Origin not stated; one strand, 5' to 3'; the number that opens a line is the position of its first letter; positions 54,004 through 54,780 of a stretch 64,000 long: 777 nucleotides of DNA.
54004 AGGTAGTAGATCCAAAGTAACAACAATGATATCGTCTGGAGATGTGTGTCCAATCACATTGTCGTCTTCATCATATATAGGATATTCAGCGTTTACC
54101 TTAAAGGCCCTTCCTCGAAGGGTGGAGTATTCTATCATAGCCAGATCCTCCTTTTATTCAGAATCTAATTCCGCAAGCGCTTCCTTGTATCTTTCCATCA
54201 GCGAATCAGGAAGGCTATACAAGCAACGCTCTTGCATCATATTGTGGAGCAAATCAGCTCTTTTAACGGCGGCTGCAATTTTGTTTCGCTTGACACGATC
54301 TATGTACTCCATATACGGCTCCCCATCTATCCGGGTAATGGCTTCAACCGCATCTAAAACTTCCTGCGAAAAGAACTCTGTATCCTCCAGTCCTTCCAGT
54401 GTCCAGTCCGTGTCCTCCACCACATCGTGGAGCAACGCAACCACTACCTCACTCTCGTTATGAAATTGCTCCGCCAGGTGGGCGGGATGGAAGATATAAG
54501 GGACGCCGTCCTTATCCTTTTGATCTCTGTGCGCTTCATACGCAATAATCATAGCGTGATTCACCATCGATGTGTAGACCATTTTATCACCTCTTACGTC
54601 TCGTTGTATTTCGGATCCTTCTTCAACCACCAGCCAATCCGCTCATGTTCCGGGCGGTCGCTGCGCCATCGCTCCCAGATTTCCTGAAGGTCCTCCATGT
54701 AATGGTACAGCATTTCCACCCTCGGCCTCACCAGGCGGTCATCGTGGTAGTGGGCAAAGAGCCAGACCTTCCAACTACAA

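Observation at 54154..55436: Phage-encoded stand-alone SpoT/Mesh1-like HD alarmone hydrolase followed by a metallophosphatase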

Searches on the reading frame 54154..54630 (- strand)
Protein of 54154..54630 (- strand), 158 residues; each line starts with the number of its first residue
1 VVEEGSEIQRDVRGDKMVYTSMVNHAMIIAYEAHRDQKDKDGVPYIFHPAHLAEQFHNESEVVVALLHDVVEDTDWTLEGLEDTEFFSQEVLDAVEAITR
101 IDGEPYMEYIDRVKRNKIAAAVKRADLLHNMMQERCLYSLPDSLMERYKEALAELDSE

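Call 3: search_protein_families(library=pfam, proteins=[window:54154-54630:-], max_evalue=0.01)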
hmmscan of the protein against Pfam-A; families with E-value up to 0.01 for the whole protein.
window:54154-54630:- (158 aa): 2 families
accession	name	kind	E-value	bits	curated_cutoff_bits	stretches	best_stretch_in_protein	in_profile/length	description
PF13328.12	HD_4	-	1.9e-08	34.6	27.2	1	26-119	1-95/156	HD domain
PF01966.28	HD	-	0.0044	17.7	22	0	61-104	27-69/116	HD domain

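Call 4: search_protein_families(library=phrogs, proteins=[window:54154-54630:-], max_evalue=0.001)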
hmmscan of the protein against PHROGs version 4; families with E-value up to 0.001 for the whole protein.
window:54154-54630:- (158 aa): 4 families
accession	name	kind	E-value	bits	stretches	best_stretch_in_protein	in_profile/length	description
phrog_990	-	other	8.7e-42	144.7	1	21-157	153-293/374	metal-dependent phosphohydrolase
phrog_15275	-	unknown function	5.1e-08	33.9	1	25-136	32-153/223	-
phrog_30929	-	unknown function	7.2e-08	32.7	1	23-141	238-357/413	-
phrog_32047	-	other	4.2e-05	24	1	28-83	29-92/301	phosphohydrolase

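Call 5: search_protein_families(library=ncbifam, proteins=[window:54154-54630:-], max_evalue=0.01)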
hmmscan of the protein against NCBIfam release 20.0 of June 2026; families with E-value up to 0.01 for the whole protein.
window:54154-54630:- (158 aa): 2 families
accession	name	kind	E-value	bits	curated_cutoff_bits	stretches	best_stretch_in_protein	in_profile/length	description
TIGR00691.1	spoT_relA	subfamily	1.5e-16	59.9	499.2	1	26-107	1-84/687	RelA/SpoT family protein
NF008303.0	PRK11092.1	equivalog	1.3e-10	40.1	947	1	22-103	22-105/702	bifunctional GTP diphosphokinase/guanosine-3',5'-bis pyrophosphate 3'-pyrophosphohydrolase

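Call 6: search_solved_structures(query=window:54154-54582:-, max_evalue=0.01, show_alignments=3)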
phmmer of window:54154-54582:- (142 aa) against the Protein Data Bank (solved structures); distinct sequences matched with E-value up to 0.01: 19.
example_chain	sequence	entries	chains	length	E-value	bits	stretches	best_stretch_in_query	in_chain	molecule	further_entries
7smg_A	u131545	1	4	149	1.2e-19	73.6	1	5-119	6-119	(p)ppApp hydrolase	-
7oiw_A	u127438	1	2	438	1.1e-12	51.1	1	11-115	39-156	GTP pyrophosphokinase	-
5xnx_A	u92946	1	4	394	3.1e-12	49.7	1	5-127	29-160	Bifunctional (p)ppGpp synthase/hydrolase RelA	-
8acu_A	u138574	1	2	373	3.9e-12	49.3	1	5-127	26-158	GTP pyrophosphokinase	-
6yxa_A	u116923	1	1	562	8.7e-12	48.2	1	5-126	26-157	GTP pyrophosphokinase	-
8fr8_I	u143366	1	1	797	5.8e-11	45.5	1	7-126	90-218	GTP pyrophosphokinase RelA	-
1vj7_A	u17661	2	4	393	4.7e-10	42.6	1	6-115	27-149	Bifunctional RELA/SPOT | Bifunctional (p)ppGpp synthase/hydrolase RelA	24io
9s6k_B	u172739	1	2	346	7.2e-10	42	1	5-87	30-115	GTP pyrophosphokinase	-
3nr1_A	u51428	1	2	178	1.1e-08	38.2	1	13-120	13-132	HD domain-containing protein 3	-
5vxa_A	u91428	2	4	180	1e-07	35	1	13-120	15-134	Guanosine-3',5'-bis(diphosphate) 3'-pyrophosphohydrolase MESH1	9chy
7qps_A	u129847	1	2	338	2e-07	34.1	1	17-105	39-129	ACT domain protein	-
7qpr_A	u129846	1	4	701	6.4e-07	32.5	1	17-105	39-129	ACT domain protein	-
7qoe_A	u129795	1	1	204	1.8e-06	31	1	7-132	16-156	HDc domain-containing protein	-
4yf1_A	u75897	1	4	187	9.9e-06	28.6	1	10-85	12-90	Lmo0812 protein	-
7ohg_A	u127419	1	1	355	1.9e-05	27.7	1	7-85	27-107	Guanosine-3',5'-bis(Diphosphate) 3'-pyrophosphohydrolase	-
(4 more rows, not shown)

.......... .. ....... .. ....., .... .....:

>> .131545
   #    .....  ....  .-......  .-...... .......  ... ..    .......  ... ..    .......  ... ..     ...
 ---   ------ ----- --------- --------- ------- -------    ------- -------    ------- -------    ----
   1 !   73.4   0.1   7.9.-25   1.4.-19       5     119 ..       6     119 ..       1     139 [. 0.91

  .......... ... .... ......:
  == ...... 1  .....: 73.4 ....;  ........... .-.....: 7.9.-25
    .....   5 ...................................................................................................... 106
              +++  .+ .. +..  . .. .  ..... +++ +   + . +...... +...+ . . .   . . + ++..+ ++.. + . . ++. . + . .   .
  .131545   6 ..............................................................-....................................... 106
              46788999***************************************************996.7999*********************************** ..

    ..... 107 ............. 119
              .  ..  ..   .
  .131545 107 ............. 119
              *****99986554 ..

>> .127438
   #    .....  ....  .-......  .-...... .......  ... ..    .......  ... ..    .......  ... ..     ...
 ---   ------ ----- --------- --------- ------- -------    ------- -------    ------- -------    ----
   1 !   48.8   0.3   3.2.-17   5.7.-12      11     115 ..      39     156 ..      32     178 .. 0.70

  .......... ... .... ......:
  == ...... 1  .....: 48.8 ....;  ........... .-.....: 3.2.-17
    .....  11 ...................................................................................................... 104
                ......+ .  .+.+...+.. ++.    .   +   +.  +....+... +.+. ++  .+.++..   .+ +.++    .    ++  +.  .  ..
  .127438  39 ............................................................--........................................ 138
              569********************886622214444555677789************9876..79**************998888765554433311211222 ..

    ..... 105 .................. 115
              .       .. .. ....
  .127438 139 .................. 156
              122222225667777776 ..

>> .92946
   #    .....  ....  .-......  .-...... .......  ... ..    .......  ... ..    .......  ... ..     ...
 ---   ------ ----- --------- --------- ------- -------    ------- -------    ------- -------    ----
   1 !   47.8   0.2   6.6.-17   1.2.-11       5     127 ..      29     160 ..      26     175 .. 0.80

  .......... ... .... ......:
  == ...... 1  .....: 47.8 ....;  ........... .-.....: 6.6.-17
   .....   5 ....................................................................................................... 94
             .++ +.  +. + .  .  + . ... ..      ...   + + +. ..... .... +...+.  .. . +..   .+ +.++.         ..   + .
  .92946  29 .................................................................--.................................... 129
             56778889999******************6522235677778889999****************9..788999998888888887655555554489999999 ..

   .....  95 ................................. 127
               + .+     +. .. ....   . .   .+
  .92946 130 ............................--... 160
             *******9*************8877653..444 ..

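Call 13: find_homologous_proteins(query=window:54154-54582:-, max_evalue=0.00001)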
Query window:54154-54582:- (142 aa): 692 proteins with E <= 0.00001 among 725 candidates; the best 120 are listed.
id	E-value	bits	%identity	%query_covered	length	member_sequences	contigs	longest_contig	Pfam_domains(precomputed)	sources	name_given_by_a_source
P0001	7.8e-88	309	100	100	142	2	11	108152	PF13328.13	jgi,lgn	-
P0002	4.2e-71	255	84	99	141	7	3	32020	PF13328.13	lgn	-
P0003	8.6e-71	254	79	100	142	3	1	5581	PF13328.13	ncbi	-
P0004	8.3e-67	241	77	100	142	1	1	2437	PF13328.13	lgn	-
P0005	1.1e-36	143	53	99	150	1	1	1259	PF13328.13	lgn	-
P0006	1.9e-35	139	54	99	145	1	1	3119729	PF13328.13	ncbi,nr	ncbi:Guanosine-3',5'-bis(Diphosphate) 3'-pyrophosphohydrolase [Lachnospiraceae bacterium TWA4]|nr:Gu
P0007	2.1e-35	139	53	100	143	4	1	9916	PF13328.13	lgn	-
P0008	2.3e-35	139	53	99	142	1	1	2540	PF13328.13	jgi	-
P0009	4.3e-35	138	54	96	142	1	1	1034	PF13328.13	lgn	-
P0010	4.9e-35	138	59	87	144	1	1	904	PF13328.13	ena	-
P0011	2.0e-34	136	55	98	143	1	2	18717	PF13328.13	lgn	-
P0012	5.6e-34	135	53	95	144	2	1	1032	PF13328.13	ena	-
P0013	8.5e-34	134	51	96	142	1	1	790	PF13328.13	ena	-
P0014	2.2e-33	133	51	96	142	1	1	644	PF13328.13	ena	-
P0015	3.3e-33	132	54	80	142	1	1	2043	PF13328.13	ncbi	-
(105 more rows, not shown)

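Call 14: search_dna_similar(query=window:54154-54582:-, collection=phages, mode=protein, max_rows=30, max_evalue=0.001)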
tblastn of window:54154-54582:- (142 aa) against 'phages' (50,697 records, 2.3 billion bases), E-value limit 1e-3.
Records with a match: 468; places in all: 475; records where one place covers at least 80% of the query: 221.
Best place of each record, by identity: <60% 468.
By first word of the organism name: Vibrio 94; Listeria 55; Aeromonas 46; Pseudomonas 38; Streptococcus 35; Klebsiella 31; Bacteriophage 20; Escherichia 16; Cronobacter 15; Salmonella 14; and 36 more.
By host as written in the record: - 66; Listeria monocytogenes 45; Vibrio harveyi BAA-1116 36; Pseudomonas syringae pv. actinidiae 18; Aeromonas salmonicida 13; Klebsiella pneumoniae 12; Aeromonas hydrophila BIOTECH 10089 12; Cronobacter sakazakii 11; and 155 more.
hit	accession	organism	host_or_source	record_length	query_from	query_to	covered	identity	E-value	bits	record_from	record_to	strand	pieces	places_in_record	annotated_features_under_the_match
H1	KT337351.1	Streptococcus phage phiARI0455b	Streptococcus pneumoniae 09B13723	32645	4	134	92%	44.3%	4e-24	101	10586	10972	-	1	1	HD_4 domain protein | hypothetical protein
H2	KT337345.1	Streptococcus phage phiARI0285-1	Streptococcus pneumoniae 10B01328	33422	4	134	92%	44.3%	4e-24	101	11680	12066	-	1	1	HD_4 domain protein | hypothetical protein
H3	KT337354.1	Streptococcus phage phiARI0462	Streptococcus pneumoniae 09B05356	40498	4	134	92%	44.3%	4e-24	101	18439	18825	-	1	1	HD_4 domain protein | hypothetical protein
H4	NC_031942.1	Streptococcus phage phiARI0462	Streptococcus pneumoniae 09B05356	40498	4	134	92%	44.3%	4e-24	101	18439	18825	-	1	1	metal-dependent phosphohydrolase | hypothetical protein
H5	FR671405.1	Streptococcus phage V22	Streptococcus pneumoniae, strain V22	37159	4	134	92%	44.3%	1e-23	100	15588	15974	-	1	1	scaffold 3 | Metal dependent phosphohydrolase | Phage protein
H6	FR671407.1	Streptococcus phage 34117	Streptococcus pneumoniae, strain 34117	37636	4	134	92%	44.3%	1e-23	100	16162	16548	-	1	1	scaffold 2 | Metal dependent phosphohydrolase | Phage protein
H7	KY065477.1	Streptococcus phage IPP37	Streptococcus pneumoniae USA22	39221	4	134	92%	44.3%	1e-23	100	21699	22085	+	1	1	metal dependent phosphohydrolase | hypothetical protein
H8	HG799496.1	Streptococcus phage K13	Streptococcus pneumoniae isolate K13-810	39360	4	134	92%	44.3%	1e-23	100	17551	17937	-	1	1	phage protein (x2)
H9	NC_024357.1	Streptococcus phage K13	Streptococcus pneumoniae isolate K13-810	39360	4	134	92%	44.3%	1e-23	100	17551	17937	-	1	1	metal-dependent phosphohydrolase | phage protein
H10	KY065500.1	Streptococcus phage IPP64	Streptococcus pneumoniae 24F/2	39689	4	134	92%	44.3%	1e-23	100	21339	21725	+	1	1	metal dependent phosphohydrolase, HD region | hypothetical protein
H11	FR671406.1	Streptococcus phage 040922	Streptococcus pneumoniae, strain 04-0922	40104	4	134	92%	44.3%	1e-23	100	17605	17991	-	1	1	Metal dependent phosphohydrolase | Phage protein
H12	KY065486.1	Streptococcus phage IPP46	Streptococcus pneumoniae 670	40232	4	134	92%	44.3%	1e-23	100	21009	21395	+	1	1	metal dependent phosphohydrolase, HD region | hypothetical protein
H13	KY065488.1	Streptococcus phage IPP50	Streptococcus pneumoniae 12F/3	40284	4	134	92%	44.3%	1e-23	100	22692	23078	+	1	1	metal dependent phosphohydrolase, HD region | hypothetical protein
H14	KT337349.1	Streptococcus phage phiARI0399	Streptococcus pneumoniae 08B09226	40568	4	134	92%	44.3%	1e-23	100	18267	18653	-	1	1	metal dependent phosphohydrolase | hypothetical protein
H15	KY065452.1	Streptococcus phage IPP10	Streptococcus pneumoniae 17F/1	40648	4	134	92%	44.3%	1e-23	100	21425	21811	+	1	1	metal dependent phosphohydrolase, HD region | hypothetical protein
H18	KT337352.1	Streptococcus phage phiARI0460-1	Streptococcus pneumoniae 08B03577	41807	4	134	92%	44.3%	1e-23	100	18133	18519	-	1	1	metal dependent phosphohydrolase | hypothetical protein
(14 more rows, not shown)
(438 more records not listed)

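Call 22: find_encoding_contigs(protein=P0001, flank=10000, max_places=6)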
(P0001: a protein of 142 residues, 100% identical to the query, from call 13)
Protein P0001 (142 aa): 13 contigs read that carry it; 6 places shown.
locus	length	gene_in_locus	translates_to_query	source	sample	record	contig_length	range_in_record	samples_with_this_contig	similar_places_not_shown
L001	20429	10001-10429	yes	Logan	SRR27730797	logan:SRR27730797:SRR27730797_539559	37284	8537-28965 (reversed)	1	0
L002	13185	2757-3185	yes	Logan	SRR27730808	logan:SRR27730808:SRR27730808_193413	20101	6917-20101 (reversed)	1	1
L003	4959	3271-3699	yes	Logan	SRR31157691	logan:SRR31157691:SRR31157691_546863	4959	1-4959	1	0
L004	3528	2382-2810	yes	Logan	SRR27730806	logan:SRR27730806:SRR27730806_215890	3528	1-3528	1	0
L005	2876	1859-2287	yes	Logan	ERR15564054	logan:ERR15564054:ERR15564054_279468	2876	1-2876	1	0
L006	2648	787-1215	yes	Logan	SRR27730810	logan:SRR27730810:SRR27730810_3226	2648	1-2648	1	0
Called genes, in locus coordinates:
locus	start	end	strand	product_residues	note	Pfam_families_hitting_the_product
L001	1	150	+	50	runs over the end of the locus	-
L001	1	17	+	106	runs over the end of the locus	-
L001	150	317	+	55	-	-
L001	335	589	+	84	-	-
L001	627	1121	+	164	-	PF13175:AAA_15 (faint)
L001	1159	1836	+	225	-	-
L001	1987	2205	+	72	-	-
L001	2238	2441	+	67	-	-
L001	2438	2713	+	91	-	-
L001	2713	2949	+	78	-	-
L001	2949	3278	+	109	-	-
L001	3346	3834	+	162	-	PF14354:Lar_restr_allev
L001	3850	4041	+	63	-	PF24875:DUF7736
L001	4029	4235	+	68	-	-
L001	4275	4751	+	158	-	PF18143:HAD_SAK_2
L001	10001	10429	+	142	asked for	PF13328:HD_4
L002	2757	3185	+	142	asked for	PF13328:HD_4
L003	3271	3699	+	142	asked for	PF13328:HD_4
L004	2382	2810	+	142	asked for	PF13328:HD_4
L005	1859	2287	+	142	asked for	PF13328:HD_4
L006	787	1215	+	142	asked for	PF13328:HD_4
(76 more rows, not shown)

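Call 23: find_encoding_contigs(protein=P0002, flank=10000, max_places=4)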
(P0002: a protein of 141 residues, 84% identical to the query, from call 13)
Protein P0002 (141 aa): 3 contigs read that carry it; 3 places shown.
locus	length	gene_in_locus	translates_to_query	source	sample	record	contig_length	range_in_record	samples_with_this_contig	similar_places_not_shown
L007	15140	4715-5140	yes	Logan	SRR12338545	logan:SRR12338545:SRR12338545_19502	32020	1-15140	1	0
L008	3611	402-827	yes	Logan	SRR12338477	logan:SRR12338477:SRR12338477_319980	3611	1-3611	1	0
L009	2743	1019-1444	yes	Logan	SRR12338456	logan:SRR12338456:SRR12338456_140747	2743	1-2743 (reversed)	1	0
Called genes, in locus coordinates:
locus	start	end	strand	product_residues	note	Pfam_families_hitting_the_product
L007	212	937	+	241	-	-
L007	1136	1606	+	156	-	-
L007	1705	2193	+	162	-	-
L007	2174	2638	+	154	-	-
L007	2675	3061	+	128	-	PF09643:YopX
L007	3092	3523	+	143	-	PF09643:YopX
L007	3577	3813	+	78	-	-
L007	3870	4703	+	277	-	PF00149:Metallophos (weak)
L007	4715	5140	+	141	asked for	PF13328:HD_4 (weak)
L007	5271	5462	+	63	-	PF13443:HTH_26 (weak), PF13560:HTH_31, PF01381:HTH_3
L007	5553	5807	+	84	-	-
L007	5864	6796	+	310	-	-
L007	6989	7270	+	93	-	-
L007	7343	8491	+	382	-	-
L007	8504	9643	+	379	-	PF00005:ABC_tran (faint), PF13479:AAA_24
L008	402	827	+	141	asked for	PF13328:HD_4 (weak)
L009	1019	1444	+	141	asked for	PF13328:HD_4 (weak)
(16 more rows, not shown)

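Call 30: search_solved_structures(query=A1, max_evalue=0.00001, show_alignments=2)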
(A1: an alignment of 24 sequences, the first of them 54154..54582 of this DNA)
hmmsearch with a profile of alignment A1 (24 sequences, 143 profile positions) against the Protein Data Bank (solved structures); distinct sequences matched with E-value up to 0.00001: 22.
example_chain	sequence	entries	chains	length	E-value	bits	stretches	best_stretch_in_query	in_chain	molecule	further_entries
7smg_A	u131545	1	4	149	1.8e-41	144.6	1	4-142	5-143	(p)ppApp hydrolase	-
7oiw_A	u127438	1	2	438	4.3e-21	78.5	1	7-123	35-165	GTP pyrophosphokinase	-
6yxa_A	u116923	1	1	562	2.2e-19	73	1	6-125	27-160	GTP pyrophosphokinase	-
1vj7_A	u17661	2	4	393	4.2e-19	72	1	5-127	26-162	Bifunctional RELA/SPOT | Bifunctional (p)ppGpp synthase/hydrolase RelA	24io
8acu_A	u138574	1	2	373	4.8e-19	71.9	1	6-125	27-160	GTP pyrophosphokinase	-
5xnx_A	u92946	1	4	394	2.6e-17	66.2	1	6-131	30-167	Bifunctional (p)ppGpp synthase/hydrolase RelA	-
8fr8_I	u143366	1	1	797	1.8e-16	63.5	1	5-131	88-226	GTP pyrophosphokinase RelA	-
3nr1_A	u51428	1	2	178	5.4e-16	61.9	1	9-140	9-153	HD domain-containing protein 3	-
9s6k_B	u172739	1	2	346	3.6e-15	59.3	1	5-87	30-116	GTP pyrophosphokinase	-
5vxa_A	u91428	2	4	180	8.1e-15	58.1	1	9-140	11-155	Guanosine-3',5'-bis(diphosphate) 3'-pyrophosphohydrolase MESH1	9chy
7qps_A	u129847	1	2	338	7.2e-14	55.1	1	11-116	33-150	ACT domain protein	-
4yf1_A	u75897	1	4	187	8.9e-14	54.8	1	5-124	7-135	Lmo0812 protein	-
7qpr_A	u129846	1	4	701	3e-13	53.1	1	11-116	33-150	ACT domain protein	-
7ohg_A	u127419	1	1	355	5.7e-13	52.1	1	6-84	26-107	Guanosine-3',5'-bis(Diphosphate) 3'-pyrophosphohydrolase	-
6s2t_A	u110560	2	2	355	5.7e-13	52.1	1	6-84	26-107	(P)ppGpp synthetase I, SpoT/RelA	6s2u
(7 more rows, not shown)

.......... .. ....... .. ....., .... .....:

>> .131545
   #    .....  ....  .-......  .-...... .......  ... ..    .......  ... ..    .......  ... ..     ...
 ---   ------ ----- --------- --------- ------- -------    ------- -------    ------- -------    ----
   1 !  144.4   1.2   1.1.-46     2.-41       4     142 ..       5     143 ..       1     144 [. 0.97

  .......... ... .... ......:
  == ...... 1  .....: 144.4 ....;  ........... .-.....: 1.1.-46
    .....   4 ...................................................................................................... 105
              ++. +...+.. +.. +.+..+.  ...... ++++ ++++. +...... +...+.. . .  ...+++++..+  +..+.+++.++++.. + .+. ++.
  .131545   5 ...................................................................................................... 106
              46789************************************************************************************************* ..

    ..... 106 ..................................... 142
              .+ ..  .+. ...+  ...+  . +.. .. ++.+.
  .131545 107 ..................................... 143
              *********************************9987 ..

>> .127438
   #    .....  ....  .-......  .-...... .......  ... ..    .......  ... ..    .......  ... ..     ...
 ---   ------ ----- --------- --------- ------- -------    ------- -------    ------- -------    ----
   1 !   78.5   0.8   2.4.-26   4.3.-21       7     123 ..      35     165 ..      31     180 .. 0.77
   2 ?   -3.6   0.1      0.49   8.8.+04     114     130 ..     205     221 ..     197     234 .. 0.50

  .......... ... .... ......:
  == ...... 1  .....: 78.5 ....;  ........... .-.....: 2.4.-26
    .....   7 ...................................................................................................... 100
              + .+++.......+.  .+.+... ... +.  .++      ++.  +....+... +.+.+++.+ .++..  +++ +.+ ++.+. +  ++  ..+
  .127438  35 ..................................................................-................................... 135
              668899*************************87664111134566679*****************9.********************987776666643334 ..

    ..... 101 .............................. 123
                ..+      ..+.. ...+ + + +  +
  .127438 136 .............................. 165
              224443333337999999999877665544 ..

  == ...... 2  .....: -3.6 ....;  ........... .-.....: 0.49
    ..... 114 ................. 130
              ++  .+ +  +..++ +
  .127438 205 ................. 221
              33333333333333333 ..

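Call 39: find_related_loci(query=A1, collection=viral_contigs, flank=10000)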
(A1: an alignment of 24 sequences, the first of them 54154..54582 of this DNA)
Query A1 (142 aa) in viral_contigs; peptide patterns used: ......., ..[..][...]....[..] (x = any residue, [..] = any of these).
600 stretches matched a pattern (row limit reached: there are more); 409 encode a relative of the query (tblastn E <= 1e-3); the best 80 are kept; 80 distinct loci.
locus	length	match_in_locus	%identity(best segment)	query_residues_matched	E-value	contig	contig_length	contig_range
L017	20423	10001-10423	46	1-140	3e-34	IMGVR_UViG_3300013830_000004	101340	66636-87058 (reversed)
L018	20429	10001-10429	46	1-139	9e-31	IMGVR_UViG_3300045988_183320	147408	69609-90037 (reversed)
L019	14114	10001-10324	53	6-114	5e-29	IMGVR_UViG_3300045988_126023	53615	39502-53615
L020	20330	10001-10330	51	5-115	1e-28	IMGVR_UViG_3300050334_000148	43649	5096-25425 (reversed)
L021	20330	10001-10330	51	5-115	1e-28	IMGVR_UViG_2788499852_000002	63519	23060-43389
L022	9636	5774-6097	50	7-115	5e-28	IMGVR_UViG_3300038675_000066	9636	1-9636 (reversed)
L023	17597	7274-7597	47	6-114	7e-28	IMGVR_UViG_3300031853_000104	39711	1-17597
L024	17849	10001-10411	41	7-142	8e-28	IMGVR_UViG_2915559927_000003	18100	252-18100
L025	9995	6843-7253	41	7-142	5e-28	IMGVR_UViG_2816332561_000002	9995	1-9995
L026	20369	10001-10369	47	6-132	5e-27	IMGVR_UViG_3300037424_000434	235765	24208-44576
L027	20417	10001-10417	40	1-136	8e-26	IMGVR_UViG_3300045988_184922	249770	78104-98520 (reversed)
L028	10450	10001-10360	44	5-125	1e-26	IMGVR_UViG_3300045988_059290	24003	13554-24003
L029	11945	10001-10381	44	6-140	5e-26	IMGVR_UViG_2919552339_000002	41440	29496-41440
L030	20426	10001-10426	43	6-141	7e-26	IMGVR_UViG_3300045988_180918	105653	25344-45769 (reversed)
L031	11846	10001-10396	43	5-141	2e-25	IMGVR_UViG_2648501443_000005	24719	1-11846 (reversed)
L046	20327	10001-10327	43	5-114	6e-23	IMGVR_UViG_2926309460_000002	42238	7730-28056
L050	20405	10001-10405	41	3-138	3e-22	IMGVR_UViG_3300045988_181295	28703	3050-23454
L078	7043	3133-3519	40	5-142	2e-19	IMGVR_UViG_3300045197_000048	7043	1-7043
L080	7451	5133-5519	40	5-142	2e-19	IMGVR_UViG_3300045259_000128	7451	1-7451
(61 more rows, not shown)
